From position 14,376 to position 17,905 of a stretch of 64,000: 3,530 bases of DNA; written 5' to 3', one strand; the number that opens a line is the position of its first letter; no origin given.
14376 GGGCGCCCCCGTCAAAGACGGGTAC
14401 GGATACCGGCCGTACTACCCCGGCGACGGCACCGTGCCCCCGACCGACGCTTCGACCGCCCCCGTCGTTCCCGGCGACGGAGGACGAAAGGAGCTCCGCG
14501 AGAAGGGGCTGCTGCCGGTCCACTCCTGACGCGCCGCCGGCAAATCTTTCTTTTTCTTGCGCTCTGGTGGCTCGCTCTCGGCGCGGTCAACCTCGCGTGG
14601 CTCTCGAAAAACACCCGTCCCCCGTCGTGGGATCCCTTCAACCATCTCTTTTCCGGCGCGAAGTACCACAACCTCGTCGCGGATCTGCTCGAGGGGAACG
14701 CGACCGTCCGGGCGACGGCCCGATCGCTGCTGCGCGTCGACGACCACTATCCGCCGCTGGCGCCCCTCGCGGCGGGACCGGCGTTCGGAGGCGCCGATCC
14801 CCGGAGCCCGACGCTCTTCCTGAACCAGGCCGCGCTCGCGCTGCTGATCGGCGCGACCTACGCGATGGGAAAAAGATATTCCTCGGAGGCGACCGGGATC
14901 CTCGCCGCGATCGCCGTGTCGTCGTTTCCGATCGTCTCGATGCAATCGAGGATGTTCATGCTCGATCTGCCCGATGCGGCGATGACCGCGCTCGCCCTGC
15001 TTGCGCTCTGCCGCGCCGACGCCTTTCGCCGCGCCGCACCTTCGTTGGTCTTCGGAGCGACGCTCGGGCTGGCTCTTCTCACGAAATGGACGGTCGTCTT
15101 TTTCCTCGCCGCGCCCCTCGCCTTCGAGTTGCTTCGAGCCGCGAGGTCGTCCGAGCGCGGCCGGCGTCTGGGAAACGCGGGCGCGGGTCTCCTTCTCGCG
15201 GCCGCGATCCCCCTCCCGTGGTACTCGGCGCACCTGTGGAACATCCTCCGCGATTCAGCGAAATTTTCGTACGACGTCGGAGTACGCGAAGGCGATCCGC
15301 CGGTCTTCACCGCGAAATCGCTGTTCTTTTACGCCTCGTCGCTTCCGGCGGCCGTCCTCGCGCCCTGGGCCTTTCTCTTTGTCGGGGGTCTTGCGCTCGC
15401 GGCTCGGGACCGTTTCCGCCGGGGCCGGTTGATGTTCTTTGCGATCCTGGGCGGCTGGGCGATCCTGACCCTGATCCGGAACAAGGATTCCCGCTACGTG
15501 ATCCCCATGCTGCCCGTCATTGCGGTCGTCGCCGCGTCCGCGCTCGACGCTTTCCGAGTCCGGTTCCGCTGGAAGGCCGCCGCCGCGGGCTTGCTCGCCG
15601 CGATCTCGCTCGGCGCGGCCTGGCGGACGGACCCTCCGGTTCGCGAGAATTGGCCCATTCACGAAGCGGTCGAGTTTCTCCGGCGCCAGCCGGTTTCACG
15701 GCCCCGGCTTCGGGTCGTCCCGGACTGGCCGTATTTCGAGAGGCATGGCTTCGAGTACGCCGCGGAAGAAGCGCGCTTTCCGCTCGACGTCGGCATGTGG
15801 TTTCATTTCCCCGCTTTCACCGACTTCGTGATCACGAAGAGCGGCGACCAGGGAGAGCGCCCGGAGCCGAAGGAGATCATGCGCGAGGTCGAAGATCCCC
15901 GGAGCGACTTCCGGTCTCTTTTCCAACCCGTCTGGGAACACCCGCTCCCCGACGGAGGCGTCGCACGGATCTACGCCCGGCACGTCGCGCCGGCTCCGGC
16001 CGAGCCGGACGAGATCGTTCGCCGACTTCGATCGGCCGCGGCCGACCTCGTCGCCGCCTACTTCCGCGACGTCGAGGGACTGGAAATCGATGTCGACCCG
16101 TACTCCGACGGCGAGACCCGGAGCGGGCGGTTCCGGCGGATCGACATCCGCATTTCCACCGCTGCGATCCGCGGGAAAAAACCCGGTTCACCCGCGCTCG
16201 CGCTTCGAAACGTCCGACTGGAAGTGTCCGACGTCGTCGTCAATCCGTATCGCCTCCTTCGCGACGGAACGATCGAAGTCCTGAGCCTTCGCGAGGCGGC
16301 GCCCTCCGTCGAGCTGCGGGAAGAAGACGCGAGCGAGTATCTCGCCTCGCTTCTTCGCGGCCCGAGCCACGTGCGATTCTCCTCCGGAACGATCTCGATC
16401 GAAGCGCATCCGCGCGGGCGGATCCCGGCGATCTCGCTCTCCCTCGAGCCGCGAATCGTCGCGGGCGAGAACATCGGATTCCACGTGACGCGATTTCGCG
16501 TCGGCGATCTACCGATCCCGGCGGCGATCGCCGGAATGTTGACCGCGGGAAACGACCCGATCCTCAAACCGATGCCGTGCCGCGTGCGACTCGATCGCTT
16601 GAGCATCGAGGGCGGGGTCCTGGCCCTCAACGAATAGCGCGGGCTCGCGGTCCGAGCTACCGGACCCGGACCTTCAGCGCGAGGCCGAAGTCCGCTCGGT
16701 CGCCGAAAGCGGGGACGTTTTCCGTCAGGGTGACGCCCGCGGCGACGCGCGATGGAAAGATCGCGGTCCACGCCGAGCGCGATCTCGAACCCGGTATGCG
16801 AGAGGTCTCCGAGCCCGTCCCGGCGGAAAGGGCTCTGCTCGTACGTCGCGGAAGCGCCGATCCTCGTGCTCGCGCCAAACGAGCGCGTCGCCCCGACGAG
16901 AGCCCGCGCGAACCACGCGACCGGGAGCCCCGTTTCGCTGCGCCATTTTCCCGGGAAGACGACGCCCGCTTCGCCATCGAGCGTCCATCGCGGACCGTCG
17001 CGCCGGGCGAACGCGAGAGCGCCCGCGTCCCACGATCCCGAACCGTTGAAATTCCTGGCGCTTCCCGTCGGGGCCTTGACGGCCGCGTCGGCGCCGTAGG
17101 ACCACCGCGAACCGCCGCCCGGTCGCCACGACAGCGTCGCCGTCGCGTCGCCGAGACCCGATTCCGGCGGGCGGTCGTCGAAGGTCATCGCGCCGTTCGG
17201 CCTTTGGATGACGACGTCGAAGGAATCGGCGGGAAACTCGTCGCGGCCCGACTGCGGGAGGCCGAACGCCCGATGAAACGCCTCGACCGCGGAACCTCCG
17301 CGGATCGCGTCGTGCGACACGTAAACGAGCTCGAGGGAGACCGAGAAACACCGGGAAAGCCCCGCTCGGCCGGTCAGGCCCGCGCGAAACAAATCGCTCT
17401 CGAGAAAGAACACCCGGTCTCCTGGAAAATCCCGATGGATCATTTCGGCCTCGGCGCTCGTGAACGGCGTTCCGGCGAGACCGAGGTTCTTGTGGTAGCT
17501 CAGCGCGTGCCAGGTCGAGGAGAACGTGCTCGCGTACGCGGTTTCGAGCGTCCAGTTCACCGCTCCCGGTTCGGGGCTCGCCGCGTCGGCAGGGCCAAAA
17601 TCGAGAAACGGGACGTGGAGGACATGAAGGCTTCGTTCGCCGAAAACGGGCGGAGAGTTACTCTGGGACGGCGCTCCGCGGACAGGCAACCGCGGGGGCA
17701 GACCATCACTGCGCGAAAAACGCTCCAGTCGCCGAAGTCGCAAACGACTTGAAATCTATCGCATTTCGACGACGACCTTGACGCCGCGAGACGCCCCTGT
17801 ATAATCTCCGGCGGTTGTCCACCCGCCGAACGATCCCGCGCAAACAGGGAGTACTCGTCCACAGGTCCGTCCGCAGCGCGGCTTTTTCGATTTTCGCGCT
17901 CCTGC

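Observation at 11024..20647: CTG sits exactly at the expected initiation position of three genes that lack any ATG/GTG/TTG start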

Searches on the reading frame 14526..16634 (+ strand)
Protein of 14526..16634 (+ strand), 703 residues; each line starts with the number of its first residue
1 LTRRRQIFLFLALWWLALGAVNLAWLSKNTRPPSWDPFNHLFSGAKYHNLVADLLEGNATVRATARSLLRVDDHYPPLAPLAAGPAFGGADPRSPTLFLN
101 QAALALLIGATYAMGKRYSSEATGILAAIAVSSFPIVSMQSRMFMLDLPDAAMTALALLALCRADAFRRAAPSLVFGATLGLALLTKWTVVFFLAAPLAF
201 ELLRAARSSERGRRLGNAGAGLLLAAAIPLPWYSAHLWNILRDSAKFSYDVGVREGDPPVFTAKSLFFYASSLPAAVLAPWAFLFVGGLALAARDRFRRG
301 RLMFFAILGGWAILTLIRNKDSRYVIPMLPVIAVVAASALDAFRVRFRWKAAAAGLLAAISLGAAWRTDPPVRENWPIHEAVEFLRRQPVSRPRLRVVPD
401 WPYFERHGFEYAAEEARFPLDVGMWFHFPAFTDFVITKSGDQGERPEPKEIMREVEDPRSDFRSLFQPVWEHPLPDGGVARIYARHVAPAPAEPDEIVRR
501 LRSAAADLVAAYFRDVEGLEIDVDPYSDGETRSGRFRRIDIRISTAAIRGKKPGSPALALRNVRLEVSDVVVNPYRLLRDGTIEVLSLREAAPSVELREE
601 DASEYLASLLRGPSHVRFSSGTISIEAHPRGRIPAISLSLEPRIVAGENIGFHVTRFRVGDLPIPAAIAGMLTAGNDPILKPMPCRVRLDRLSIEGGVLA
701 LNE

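Call 19: find_related_loci(query=window:14526-16634:+, collection=genome_contigs, flank=10000)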
Query window:14526-16634:+ (703 aa) in genome_contigs; peptide patterns used: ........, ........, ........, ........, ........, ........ (x = any residue, [..] = any of these).
44 stretches matched a pattern, but none encodes a relative of the query by tblastn (E <= 1e-3).

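Call 29: find_homologous_proteins(query=window:14526-16634:+)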
Query window:14526-16634:+ (703 aa): 23 proteins with E <= 0.001 among 8000 candidates.
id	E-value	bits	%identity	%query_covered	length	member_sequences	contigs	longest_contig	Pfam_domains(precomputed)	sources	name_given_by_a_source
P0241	0.0e+0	1562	100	100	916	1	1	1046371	PF12797.13,PF00037.33,PF03901.24,PF12838.13,PF13183.12,PF13187.12,PF11209.14,PF13231.13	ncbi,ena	-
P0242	0.0e+0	1182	83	91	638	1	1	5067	PF02366.25,PF13231.13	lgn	-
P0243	0.0e+0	1155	82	91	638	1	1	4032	PF02366.25,PF03901.24,PF11209.14,PF13231.13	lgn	-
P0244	1.2e-283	961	63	98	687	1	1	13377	PF02366.25,PF11209.14,PF13231.13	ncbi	ncbi:MAG: LmeA family phospholipid-binding protein [Thermoanaerobaculia bacterium]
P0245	1.6e-277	941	65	94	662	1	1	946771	PF02366.25,PF11209.14,PF13231.13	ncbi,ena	-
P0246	3.3e-255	867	71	78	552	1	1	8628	PF11209.14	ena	-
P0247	3.6e-219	748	52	98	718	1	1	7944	PF11209.14,PF13231.13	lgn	-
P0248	2.5e-204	699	52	100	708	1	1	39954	PF13231.13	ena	-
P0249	5.5e-199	681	50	99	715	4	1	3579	PF11209.14,PF13231.13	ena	-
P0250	5.9e-199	681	49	97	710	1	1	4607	PF11209.14,PF13231.13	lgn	-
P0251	1.7e-193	663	47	97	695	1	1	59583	PF03901.24,PF11209.14,PF13231.13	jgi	jgi:hypothetical protein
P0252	1.5e-192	660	48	100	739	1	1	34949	PF11209.14,PF13231.13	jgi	jgi:hypothetical protein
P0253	1.4e-190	653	49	98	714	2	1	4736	PF11209.14,PF13231.13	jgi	jgi:hypothetical protein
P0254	5.5e-190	652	48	98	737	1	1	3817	PF03901.24,PF13231.13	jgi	jgi:hypothetical protein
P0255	1.4e-188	647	45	100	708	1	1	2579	PF02366.25,PF11209.14,PF13231.13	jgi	-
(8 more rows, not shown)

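Call 31: find_encoding_contigs(protein=P0242, flank=3000, max_places=3)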
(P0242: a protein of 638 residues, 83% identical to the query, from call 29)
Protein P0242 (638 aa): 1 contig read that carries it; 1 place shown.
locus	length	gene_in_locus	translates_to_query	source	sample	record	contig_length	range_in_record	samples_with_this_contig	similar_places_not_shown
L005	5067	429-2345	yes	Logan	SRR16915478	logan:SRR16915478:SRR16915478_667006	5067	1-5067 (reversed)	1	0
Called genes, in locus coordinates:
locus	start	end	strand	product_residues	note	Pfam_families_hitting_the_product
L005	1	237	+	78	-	?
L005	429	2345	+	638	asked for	PF02366:PMT (weak), PF13231:PMT_2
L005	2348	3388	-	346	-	PF11383:DUF3187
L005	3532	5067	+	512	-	?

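Call 32: find_encoding_contigs(protein=P0244, flank=8000, max_places=3)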
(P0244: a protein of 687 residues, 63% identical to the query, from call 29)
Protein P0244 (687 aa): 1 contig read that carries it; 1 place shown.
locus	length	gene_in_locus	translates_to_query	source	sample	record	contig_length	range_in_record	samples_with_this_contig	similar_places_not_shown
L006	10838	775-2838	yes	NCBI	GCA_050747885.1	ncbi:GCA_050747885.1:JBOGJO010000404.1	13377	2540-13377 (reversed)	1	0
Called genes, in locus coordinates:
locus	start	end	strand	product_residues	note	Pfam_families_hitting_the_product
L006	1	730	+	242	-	PF13183:Fer4_8 (faint), PF14697:Fer4_21 (faint), PF12797:Fer4_2 (faint), PF12837:Fer4_6 (faint), PF13237:Fer4_10 (faint), PF12838:Fer4_7, PF13187:Fer4_9, PF00037:Fer4, +1 more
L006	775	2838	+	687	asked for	PF13231:PMT_2, PF02366:PMT (weak), PF11209:LmeA (weak)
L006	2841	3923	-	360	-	PF11383:DUF3187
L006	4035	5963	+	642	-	-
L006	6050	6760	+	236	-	PF08889:WbqC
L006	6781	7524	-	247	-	PF13489:Methyltransf_23 (weak), PF13847:Methyltransf_31 (weak), PF08241:Methyltransf_11 (weak), PF13649:Methyltransf_25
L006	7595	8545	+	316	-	PF13641:Glyco_tranf_2_3, PF00535:Glycos_transf_2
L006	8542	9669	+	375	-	PF00155:Aminotran_1_2 (weak), PF01041:DegT_DnrJ_EryC1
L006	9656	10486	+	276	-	PF13489:Methyltransf_23, PF13847:Methyltransf_31, PF08241:Methyltransf_11, PF08242:Methyltransf_12, PF13649:Methyltransf_25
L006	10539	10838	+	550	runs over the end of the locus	PF13714:PEP_mutase, PF00483:NTP_transferase, PF12804:NTP_transf_3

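Call 46: find_related_loci(query=A1, collection=genome_contigs, flank=10000)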
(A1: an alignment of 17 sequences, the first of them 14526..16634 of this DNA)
Query A1 (703 aa) in genome_contigs; peptide patterns used: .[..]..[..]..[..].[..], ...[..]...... (x = any residue, [..] = any of these).
131 stretches matched a pattern; 21 encode a relative of the query (tblastn E <= 1e-3); 21 distinct loci.
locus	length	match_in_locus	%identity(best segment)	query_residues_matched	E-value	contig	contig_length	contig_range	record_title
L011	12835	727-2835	63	1-703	0e+0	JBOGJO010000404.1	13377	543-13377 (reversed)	MAG: Thermoanaerobaculia bacterium isolate TC-S_maxbin2.bin.114 k127_222839, whole genome shotgun sequence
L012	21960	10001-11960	39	32-702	4e-126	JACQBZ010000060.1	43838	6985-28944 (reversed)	MAG: Nitrospirae bacterium isolate NC_groundwater_955_Pr1_S-0.2um_56_113 Montesol18-Sp2_coassembly_scaffold_683497, whol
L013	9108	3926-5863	31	25-665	4e-75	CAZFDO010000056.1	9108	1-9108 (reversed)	MAG TPA_asm: uncultured Clostridia bacterium isolate SRP256446_co1_94 genome assembly, contig: NODE_4291_length_9108_cov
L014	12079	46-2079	31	65-703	4e-72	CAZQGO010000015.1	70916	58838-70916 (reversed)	MAG TPA_asm: uncultured bacterium isolate SRP214966_co1_238 genome assembly, contig: NODE_390_length_70916_cov_11.723233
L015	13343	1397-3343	29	22-665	3e-68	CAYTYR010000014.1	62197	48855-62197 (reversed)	MAG TPA_asm: uncultured Clostridia bacterium isolate binchicken_co220_96 genome assembly, contig: NODE_207_length_62197_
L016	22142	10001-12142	28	22-703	1e-64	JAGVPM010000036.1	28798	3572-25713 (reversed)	MAG: Candidatus Goldiibacteriota bacterium isolate DeMMO3_7 c_000000001310, whole genome shotgun sequence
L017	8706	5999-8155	29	17-703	5e-64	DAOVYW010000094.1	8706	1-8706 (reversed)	MAG TPA_asm: Candidatus Firestonebacteria bacterium isolate CSMAG_1793 CSMAG_1793_k141_5355937_length_8706_cov_11.4358,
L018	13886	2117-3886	29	18-601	5e-61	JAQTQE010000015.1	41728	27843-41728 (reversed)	MAG: bacterium isolate STB_132 NODE_1920_length_41728_cov_5.407394_Sandtown_B, whole genome shotgun sequence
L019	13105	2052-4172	30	17-702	3e-60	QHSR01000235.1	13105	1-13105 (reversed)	MAG: Candidatus Rokuibacteriota bacterium isolate AR26 14_1009_13_40cm_scaffold_3707_curated, whole genome shotgun seque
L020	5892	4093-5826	29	22-573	2e-59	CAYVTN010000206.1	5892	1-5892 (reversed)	MAG TPA_asm: uncultured bacterium isolate binchicken_co224_182 genome assembly, contig: NODE_15961_length_5892_cov_5.197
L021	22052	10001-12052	31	22-697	4e-53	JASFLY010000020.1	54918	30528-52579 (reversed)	MAG: Candidatus Zixiibacteriota bacterium isolate D0817M20remetaG_Bin_28 D0817M20remetaG_FD_scaffold_43_c1, whole genome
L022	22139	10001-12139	31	25-702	2e-60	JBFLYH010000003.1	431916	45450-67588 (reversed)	MAG: candidate division FCPU426 bacterium isolate MAG080 MAG080_3, whole genome shotgun sequence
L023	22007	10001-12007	30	22-689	2e-48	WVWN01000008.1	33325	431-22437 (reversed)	MAG: Candidatus Zixiibacteriota bacterium isolate A-C077 C_merged_R1_(paired)_contig_1824, whole genome shotgun sequence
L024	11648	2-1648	27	127-665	6e-47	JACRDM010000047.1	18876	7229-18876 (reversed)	MAG: Elusimicrobia bacterium isolate NC_groundwater_1672_Pr3_B-0.1um_44_11 SR-2_scaffold_141_1058156, whole genome shotg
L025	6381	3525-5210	26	141-688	8e-37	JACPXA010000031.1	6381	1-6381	MAG: Elusimicrobia bacterium isolate NC_groundwater_825_Pr1_B-0.1um_59_9 Montesol18_Bp1_scaffold_43944, whole genome sho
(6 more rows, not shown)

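Call 47: find_encoding_contigs(protein=P0251, flank=10000, max_places=2)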
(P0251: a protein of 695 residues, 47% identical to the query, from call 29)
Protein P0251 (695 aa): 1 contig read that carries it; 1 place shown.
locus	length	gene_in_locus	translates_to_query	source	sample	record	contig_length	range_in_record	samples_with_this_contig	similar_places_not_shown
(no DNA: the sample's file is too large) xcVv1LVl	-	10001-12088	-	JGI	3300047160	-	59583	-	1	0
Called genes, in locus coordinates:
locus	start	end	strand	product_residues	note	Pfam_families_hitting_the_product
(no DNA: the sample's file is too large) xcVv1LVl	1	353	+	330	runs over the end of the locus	?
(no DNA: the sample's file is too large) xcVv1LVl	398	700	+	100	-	-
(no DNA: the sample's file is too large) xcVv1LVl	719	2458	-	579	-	PF00515:TPR_1 (faint), PF07719:TPR_2 (weak), PF13424:TPR_12 (weak), PF14559:TPR_19 (faint), PF23914:TPR_CcmH_CycH (faint), PF13432:TPR_16 (weak)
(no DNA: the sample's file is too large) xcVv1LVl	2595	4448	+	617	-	-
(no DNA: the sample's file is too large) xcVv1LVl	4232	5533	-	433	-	PF23500:DUF7133, PF07995:GSDH, PF22807:TrAA12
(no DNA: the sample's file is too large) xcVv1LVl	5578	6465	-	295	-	PF00781:DAGK_cat, PF19279:YegS_C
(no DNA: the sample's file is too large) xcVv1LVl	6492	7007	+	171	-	PF01327:Pep_deformylase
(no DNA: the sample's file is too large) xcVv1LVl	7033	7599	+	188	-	PF01058:Oxidored_q6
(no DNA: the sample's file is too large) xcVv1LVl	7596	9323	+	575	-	PF00329:Complex1_30kDa, PF00346:Complex1_49kDa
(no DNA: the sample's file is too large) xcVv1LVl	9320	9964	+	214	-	PF13183:Fer4_8 (faint), PF13534:Fer4_17 (faint), PF14697:Fer4_21 (faint), PF12797:Fer4_2 (faint), PF13237:Fer4_10 (weak), PF12838:Fer4_7, PF13187:Fer4_9 (weak), PF00037:Fer4 (weak), +3 more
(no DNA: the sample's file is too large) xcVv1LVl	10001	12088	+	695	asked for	PF13231:PMT_2, PF03901:Glyco_transf_22, PF11209:LmeA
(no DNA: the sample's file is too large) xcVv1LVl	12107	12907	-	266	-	PF00395:SLH (weak)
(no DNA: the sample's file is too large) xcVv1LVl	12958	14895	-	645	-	PF01421:Reprolysin (weak), PF13583:Reprolysin_4, PF13688:Reprolysin_5, PF13574:Reprolysin_2, PF13582:Reprolysin_3, PF00395:SLH (faint)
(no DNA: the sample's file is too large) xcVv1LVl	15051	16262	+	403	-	PF01041:DegT_DnrJ_EryC1, PF00155:Aminotran_1_2 (weak), PF01212:Beta_elim_lyase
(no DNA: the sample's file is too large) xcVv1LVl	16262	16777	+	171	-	PF13302:Acetyltransf_3, PF13420:Acetyltransf_4, PF13523:Acetyltransf_8, PF00583:Acetyltransf_1, PF13673:Acetyltransf_10, PF13508:Acetyltransf_7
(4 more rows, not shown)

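Call 48: find_encoding_contigs(protein=P0248, flank=10000, max_places=2)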
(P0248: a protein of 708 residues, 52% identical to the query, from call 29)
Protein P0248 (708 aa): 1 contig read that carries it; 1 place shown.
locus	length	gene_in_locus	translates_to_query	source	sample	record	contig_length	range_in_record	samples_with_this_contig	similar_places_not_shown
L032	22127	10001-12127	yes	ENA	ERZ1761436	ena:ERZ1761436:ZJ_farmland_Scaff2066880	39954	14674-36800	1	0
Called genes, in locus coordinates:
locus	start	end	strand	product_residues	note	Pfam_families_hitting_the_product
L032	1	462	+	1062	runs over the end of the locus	PF00873:ACR_tran, PF02355:SecD_SecF_C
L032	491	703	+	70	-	PF11127:YgaP-like_TM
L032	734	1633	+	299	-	PF01988:VIT1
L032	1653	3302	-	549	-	PF14559:TPR_19 (faint), PF03572:Peptidase_S41 (faint), PF13432:TPR_16 (weak), PF07719:TPR_2 (weak)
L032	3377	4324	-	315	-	PF05569:Peptidase_M56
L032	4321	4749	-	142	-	PF01047:MarR (weak), PF03965:Penicillinase_R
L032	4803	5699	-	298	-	PF00781:DAGK_cat, PF19279:YegS_C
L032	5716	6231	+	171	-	PF01327:Pep_deformylase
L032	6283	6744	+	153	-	PF13380:CoA_binding_2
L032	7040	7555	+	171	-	PF01058:Oxidored_q6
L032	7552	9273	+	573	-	PF00329:Complex1_30kDa, PF00346:Complex1_49kDa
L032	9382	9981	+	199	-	PF13183:Fer4_8 (faint), PF13534:Fer4_17 (faint), PF14697:Fer4_21 (faint), PF12797:Fer4_2 (faint), PF13237:Fer4_10 (faint), PF12838:Fer4_7, PF13187:Fer4_9 (weak), PF00037:Fer4, +3 more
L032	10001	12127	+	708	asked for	PF13231:PMT_2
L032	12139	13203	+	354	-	PF00355:Rieske, PF00848:Ring_hydroxyl_A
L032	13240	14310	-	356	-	PF11383:DUF3187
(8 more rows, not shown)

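Call 59: search_protein_families(library=pfam, proteins=[window:14526-16634:+], max_evalue=0.00001)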
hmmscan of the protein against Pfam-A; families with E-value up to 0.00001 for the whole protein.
window:14526-16634:+ (703 aa): 3 families
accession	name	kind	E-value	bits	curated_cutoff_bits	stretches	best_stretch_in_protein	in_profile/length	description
PF13231.12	PMT_2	-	1.3e-10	42.2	26.1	1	96-226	24-153/160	Dolichyl-phosphate-mannose-protein mannosyltransferase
PF03901.23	Glyco_transf_22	-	1.4e-07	31.5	23.8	1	113-351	101-340/414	Alg9-like mannosyltransferase family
PF11209.13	LmeA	-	5.5e-07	30.3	27.3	1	499-699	8-212/217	LmeA-like phospholipid-binding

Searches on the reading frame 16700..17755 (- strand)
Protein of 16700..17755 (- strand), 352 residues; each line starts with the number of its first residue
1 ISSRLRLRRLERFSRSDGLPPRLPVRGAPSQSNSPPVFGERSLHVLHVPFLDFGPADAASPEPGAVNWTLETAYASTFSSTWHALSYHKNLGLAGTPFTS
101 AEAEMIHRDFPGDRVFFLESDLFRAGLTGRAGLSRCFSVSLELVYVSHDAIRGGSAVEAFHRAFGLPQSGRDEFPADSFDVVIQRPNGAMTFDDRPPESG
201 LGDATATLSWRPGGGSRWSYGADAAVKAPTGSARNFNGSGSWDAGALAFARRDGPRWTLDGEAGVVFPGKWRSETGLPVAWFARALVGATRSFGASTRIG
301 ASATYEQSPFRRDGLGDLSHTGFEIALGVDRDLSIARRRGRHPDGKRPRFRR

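Call 40: search_protein_families(library=pfam, proteins=[window:16700-17755:-], max_evalue=0.00001)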
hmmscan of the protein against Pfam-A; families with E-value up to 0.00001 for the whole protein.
window:16700-17755:- (352 aa): 1 family
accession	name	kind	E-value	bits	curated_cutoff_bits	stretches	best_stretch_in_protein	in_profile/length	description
PF11383.14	DUF3187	-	1.2e-06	28.4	24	1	142-268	96-223/320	Protein of unknown function (DUF3187)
